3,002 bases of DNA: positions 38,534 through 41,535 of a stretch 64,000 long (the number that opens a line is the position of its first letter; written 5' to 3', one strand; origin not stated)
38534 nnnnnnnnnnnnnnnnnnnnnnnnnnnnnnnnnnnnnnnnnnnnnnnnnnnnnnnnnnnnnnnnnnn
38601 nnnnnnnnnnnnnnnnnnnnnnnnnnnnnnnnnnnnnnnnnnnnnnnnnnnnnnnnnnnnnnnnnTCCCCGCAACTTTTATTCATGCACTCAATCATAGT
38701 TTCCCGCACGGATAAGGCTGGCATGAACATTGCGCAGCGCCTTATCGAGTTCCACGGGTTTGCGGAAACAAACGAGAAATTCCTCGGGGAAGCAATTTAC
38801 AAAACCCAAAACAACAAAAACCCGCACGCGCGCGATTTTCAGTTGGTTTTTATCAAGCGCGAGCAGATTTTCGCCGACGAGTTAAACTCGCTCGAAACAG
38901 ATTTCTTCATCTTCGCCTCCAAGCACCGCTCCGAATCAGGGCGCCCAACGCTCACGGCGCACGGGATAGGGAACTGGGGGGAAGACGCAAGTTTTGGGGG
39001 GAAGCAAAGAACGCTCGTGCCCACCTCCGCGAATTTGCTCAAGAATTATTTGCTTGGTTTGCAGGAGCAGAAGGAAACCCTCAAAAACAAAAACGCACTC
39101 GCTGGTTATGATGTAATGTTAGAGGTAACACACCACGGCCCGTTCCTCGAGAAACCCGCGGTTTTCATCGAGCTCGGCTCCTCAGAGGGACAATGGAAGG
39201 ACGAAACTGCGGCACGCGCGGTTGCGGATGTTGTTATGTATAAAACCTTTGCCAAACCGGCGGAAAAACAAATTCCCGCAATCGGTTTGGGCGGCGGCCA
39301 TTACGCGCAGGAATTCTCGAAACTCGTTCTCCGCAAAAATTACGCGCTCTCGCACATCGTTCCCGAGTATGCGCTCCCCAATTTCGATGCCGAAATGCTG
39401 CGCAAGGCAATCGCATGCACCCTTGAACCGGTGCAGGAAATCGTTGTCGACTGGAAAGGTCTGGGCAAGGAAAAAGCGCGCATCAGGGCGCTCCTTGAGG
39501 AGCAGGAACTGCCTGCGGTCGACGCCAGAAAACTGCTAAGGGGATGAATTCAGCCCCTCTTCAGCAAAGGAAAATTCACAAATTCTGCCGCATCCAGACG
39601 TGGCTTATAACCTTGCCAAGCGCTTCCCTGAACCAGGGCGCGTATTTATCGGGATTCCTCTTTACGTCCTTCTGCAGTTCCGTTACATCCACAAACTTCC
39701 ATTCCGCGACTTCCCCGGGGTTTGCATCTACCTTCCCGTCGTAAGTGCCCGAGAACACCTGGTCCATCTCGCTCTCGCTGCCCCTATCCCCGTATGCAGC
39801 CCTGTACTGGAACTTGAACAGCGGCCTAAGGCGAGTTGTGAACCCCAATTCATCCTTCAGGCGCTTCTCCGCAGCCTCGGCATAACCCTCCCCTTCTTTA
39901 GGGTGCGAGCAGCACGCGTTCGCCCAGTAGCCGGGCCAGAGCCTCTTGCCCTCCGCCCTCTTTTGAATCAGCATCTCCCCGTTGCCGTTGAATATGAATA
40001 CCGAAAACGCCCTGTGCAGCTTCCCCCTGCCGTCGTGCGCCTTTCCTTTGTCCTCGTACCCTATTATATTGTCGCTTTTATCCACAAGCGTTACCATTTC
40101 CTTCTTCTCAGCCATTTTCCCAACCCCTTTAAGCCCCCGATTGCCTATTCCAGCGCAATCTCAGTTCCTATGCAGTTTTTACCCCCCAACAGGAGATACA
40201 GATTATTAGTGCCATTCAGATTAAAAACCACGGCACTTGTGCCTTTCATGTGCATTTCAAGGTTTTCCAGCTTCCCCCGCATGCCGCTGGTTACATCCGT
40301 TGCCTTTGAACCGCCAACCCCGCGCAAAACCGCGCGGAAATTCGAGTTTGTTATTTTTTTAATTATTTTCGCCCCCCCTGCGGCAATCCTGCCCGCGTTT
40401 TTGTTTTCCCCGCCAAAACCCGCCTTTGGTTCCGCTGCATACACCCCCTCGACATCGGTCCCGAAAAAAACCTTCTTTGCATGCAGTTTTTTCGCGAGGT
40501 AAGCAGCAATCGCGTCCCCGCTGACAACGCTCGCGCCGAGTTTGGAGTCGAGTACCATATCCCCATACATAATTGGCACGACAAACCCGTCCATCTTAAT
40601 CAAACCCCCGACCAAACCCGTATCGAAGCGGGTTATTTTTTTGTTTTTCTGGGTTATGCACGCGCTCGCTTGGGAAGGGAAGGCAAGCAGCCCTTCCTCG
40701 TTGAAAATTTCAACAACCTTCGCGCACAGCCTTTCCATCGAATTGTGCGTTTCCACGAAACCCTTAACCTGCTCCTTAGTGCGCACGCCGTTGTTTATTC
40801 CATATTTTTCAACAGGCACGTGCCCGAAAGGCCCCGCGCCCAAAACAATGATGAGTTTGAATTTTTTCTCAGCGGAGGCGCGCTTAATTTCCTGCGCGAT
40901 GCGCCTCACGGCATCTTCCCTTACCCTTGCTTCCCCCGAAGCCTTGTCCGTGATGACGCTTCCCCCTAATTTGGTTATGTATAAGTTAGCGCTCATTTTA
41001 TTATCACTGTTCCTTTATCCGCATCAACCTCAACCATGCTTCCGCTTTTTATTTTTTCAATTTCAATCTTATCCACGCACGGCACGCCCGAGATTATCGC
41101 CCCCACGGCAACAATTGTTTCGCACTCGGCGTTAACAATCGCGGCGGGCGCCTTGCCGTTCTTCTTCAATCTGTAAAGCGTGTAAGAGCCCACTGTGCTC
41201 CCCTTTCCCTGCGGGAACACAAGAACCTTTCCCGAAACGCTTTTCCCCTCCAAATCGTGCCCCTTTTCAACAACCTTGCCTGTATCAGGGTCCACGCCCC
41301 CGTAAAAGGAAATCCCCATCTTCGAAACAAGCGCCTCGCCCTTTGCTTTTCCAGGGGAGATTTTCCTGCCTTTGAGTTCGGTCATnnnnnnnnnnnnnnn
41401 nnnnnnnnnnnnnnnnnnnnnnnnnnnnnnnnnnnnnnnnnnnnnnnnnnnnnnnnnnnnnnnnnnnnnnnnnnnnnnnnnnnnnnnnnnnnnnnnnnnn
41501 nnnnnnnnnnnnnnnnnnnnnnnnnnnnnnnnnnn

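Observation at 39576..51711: Complete alternative (trans-anhydromevalonate phosphate) mevalonate pathway in one co-directional gene string, mixing archaeal and bacterial-type enzymes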

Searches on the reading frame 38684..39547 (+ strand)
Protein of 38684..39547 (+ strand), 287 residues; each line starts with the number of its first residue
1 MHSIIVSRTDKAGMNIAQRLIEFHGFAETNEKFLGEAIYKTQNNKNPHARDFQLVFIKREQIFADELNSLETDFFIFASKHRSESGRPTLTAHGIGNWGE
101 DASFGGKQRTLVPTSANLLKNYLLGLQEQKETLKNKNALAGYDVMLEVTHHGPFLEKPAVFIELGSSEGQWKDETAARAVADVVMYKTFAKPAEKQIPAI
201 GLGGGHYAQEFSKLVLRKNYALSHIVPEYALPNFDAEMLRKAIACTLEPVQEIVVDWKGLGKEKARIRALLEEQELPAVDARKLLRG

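Call 4: search_protein_families(library=pfam, proteins=[window:38684-39547:+])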
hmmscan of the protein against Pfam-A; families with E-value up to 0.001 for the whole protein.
window:38684-39547:+ (287 aa): 1 family
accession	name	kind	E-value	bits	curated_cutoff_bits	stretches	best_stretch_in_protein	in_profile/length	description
PF04414.18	tRNA_deacylase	-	1.4e-61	208.1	33.6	1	71-277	4-203/205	D-aminoacyl-tRNA deacylase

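Call 6: search_protein_families(library=ncbifam, proteins=[window:38684-39547:+])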
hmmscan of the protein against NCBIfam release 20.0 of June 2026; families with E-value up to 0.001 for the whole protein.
window:38684-39547:+ (287 aa): 8 families
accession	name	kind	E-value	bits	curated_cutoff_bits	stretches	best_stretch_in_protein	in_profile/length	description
NF003072.0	PRK03995.1-4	equivalog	2.3e-66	224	272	1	1-273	1-263/271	D-aminoacyl-tRNA deacylase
NF003074.0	PRK03995.1-6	equivalog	6.9e-52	176.4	481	1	1-276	1-267/272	D-aminoacyl-tRNA deacylase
NF003071.0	PRK03995.1-3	equivalog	6.9e-46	156.6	363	1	43-274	16-247/254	D-aminoacyl-tRNA deacylase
NF011436.0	PRK14866.1-3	equivalog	1e-43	149.8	612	1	3-282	4-255/435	hypothetical protein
NF011435.0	PRK14866.1-1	equivalog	4.9e-35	121.3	622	1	2-236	2-225/441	hypothetical protein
NF003073.0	PRK03995.1-5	equivalog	6.2e-34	117.4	562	1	3-246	15-252/297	D-aminoacyl-tRNA deacylase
NF011437.0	PRK14866.1-5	equivalog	5.3e-22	78.3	1107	1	4-239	7-230/524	hypothetical protein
NF003070.0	PRK03995.1-1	equivalog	9.9e-21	74.3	352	1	73-275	40-231/237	D-aminoacyl-tRNA deacylase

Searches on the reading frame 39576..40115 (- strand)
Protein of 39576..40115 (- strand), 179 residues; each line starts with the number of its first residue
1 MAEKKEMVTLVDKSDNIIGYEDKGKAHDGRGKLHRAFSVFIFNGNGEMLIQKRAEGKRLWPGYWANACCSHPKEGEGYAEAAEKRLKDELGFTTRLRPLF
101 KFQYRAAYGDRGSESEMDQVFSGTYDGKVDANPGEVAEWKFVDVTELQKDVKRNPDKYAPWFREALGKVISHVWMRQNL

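Call 3: search_protein_families(library=pfam, proteins=[window:39576-40115:-])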
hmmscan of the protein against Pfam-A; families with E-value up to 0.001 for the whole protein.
window:39576-40115:- (179 aa): 1 family
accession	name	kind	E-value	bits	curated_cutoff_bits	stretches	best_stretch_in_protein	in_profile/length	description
PF00293.34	NUDIX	-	6.4e-20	72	21.1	1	33-162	2-134/134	NUDIX domain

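Call 5: search_protein_families(library=ncbifam, proteins=[window:39576-40115:-])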
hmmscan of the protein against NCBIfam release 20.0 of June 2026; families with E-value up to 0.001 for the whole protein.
window:39576-40115:- (179 aa): 4 families
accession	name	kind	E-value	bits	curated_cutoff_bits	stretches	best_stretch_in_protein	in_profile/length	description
NF002995.0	PRK03759.1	equivalog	1.3e-49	168.3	127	1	3-165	4-168/185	isopentenyl-diphosphate Delta-isomerase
TIGR02150.1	IPP_isom_1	equivalog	3.9e-42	143.8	105.8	1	8-164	1-157/159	isopentenyl-diphosphate delta-isomerase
NF041653.1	Nud_hyd_Meth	equivalog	4.4e-18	65.7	300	1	7-171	1-162/170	Nudix hydrolase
NF011922.0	PRK15393.1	equivalog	4.8e-09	36.1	152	1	4-147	9-147/182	NUDIX hydrolase YfcD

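Call 35: find_homologous_proteins(query=window:39576-40115:-, max_evalue=1e-10)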
Query window:39576-40115:- (179 aa): 1126 proteins with E <= 1e-10 among 1160 candidates; the best 120 are listed.
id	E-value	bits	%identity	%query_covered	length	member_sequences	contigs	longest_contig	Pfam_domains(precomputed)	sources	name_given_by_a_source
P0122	1.4e-119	415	100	100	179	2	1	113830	PF00293.35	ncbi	ncbi:MAG: isopentenyl-diphosphate Delta-isomerase [Candidatus Diapherotrites archaeon]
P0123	8.2e-74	266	65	93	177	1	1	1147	PF00293.35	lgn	-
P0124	1.2e-68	249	62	92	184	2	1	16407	PF00293.35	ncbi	ncbi:MAG: isopentenyl-diphosphate Delta-isomerase [Candidatus Diapherotrites archaeon]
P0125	2.2e-61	225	57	96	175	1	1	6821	PF00293.35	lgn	-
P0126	3.3e-57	211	53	94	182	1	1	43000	PF00293.35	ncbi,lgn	-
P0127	4.8e-57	211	55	91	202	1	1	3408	PF00293.35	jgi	jgi:isopentenyl-diphosphate delta-isomerase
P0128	4.9e-57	211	57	93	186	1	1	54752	PF00293.35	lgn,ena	-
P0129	5.3e-57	211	54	94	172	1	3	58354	PF00293.35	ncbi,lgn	ncbi:MAG: isopentenyl-diphosphate Delta-isomerase [Candidatus Aenigmatarchaeota archaeon]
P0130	2.6e-56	208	55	94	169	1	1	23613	PF00293.35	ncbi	-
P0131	4.5e-56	208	54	94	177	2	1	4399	PF00293.35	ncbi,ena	-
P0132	2.9e-55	205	55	94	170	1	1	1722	PF00293.35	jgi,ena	-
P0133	8.3e-55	204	54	94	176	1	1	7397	PF00293.35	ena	-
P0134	4.9e-54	201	53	94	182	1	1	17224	PF00293.35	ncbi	-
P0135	6.6e-54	201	53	89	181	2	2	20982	PF00293.35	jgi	-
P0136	5.8e-53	198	54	93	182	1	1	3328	PF00293.35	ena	-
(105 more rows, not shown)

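Call 36: find_encoding_contigs(protein=P0122, flank=3000, max_places=3)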
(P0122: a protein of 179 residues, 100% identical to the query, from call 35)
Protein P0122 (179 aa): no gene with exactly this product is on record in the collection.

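Call 73: search_solved_structures(query=window:39576-40115:-, max_evalue=1e-10, show_alignments=1)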
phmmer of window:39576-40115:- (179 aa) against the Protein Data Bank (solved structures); distinct sequences matched with E-value up to 1e-10: 13.
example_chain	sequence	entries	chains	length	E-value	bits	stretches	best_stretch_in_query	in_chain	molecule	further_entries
3hyq_A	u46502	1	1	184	4.9e-25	91.8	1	5-162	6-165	Isopentenyl-diphosphate Delta-isomerase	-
1i9a_A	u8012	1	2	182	1.3e-22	83.9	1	11-162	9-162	ISOPENTENYL-DIPHOSPHATE DELTA-ISOMERASE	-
1nfs_A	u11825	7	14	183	1.3e-22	83.9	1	11-162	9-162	ISOPENTENYL-DIPHOSPHATE DELTA-ISOMERASE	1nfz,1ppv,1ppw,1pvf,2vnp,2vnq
1x84_A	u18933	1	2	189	1.5e-22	83.7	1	11-162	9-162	Isopentenyl-diphosphate delta-isomerase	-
1hzt_A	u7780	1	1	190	1.5e-22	83.7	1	11-162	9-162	ISOPENTENYL DIPHOSPHATE DELTA-ISOMERASE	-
2b2k_A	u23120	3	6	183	4.3e-22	82.2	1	11-162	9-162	Isopentenyl-diphosphate delta-isomerase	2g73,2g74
1x83_A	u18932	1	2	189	4.8e-22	82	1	11-162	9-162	Isopentenyl-diphosphate delta-isomerase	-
1r67_A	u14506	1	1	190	1.5e-21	80.5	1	11-162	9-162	Isopentenyl-diphosphate delta-isomerase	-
2dho_A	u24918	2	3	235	1.5e-21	80.4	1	6-169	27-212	Isopentenyl-diphosphate delta-isomerase 1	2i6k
2icj_A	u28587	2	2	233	2e-21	80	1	6-169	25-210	Isopentenyl-diphosphate delta isomerase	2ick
1ow2_A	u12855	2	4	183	2.5e-21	79.7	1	11-162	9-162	ISOPENTENYL-DIPHOSPHATE DELTA-ISOMERASE | ISOPENTENYL DIPHOSPHATE DELTA-ISOMERASE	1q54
1hx3_A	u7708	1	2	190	2.8e-21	79.6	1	11-162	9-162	ISOPENTENYL DIPHOSPHATE DELTA-ISOMERASE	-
2pny_A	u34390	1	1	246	4.5e-15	59.3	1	5-168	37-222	Isopentenyl-diphosphate Delta-isomerase 2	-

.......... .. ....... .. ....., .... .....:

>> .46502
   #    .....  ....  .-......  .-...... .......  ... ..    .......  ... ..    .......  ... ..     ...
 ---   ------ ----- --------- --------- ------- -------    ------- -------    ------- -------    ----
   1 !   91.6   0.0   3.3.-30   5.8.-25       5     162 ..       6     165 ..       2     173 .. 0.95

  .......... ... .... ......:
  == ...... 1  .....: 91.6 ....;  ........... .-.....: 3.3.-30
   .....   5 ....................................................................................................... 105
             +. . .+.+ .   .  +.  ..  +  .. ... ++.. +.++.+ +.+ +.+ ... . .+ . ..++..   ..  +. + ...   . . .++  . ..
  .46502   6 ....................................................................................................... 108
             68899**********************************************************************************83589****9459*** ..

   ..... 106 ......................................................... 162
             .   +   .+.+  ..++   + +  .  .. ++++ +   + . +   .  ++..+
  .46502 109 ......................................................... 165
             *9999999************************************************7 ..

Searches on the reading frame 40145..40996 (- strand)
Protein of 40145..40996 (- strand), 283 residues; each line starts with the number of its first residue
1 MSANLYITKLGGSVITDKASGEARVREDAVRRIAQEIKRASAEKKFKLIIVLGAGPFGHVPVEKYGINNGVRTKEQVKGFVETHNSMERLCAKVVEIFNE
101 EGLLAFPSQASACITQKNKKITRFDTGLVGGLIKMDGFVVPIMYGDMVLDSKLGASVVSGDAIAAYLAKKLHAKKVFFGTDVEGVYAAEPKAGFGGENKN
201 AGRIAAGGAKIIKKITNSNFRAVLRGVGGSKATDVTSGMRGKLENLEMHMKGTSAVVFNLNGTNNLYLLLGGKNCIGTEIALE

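Call 3: search_protein_families(library=pfam, proteins=[window:40145-40996:-])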
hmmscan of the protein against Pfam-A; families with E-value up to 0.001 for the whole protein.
window:40145-40996:- (283 aa): 1 family
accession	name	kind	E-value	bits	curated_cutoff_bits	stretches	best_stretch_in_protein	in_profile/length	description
PF00696.33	AA_kinase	-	8.5e-32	111.2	24.9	1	6-246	3-219/234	Amino acid kinase family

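Call 5: search_protein_families(library=ncbifam, proteins=[window:40145-40996:-])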
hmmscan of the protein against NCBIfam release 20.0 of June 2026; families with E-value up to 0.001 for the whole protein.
window:40145-40996:- (283 aa): 8 families
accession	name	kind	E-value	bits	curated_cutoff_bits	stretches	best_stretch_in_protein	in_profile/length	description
NF040647.1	IPPK_Arch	equivalog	7.5e-59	199.1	120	1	7-280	2-259/259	isopentenyl phosphate kinase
NF000122.1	485965_fosC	equivalog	1.2e-13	51.5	350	1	89-278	8-177/182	fosfomycin resistance kinase FosC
TIGR02076.1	pyrH_arch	equivalog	2.2e-07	30.7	158.05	1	159-192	117-150/222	UMP kinase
NF000338.1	fomA_AB016934.1.gene6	equivalog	4.1e-07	29.4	550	1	2-188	2-178/266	fosfomycin resistance kinase FomA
TIGR00761.1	argB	equivalog_domain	4.8e-06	26.3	151.3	1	7-188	3-184/231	acetylglutamate kinase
NF040622.1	MfnE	equivalog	6.2e-06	26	300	1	157-191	118-152/211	[5-(aminomethyl)furan-3-yl]methyl phosphate kinase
TIGR00656.1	asp_kin_monofn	equivalog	0.00035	19.7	402.25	0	161-191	161-191/407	aspartate kinase, monofunctional class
NF006515.0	PRK08961.1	equivalog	0.00073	17.6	802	1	136-192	196-247/861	bifunctional aspartate kinase/diaminopimelate decarboxylase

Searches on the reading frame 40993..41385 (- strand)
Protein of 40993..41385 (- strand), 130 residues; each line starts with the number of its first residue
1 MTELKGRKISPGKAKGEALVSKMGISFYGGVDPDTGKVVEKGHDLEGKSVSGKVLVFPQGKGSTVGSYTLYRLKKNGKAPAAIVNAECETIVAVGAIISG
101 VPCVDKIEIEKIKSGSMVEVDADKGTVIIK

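Call 3: search_protein_families(library=pfam, proteins=[window:40993-41385:-])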
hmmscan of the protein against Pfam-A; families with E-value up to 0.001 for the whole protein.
window:40993-41385:- (130 aa): 1 family
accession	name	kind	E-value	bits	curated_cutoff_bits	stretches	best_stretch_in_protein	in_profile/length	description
PF01989.23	AcnX_swivel_put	-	1.3e-35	121.5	27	1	25-104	1-80/80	Aconitase X swivel domain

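Call 5: search_protein_families(library=ncbifam, proteins=[window:40993-41385:-])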
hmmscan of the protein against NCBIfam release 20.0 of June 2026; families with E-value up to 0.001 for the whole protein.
window:40993-41385:- (130 aa): 2 families
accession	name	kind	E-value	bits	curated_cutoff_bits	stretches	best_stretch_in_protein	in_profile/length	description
NF003046.0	PRK03955.1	equivalog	8.3e-56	187.5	163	1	2-129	2-129/132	DUF126 domain-containing protein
NF051439.1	C3LHypDHLhpIPSEAE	equivalog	5.3e-26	91.2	700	1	9-112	3-106/555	cis-3-hydroxy-L-proline dehydratase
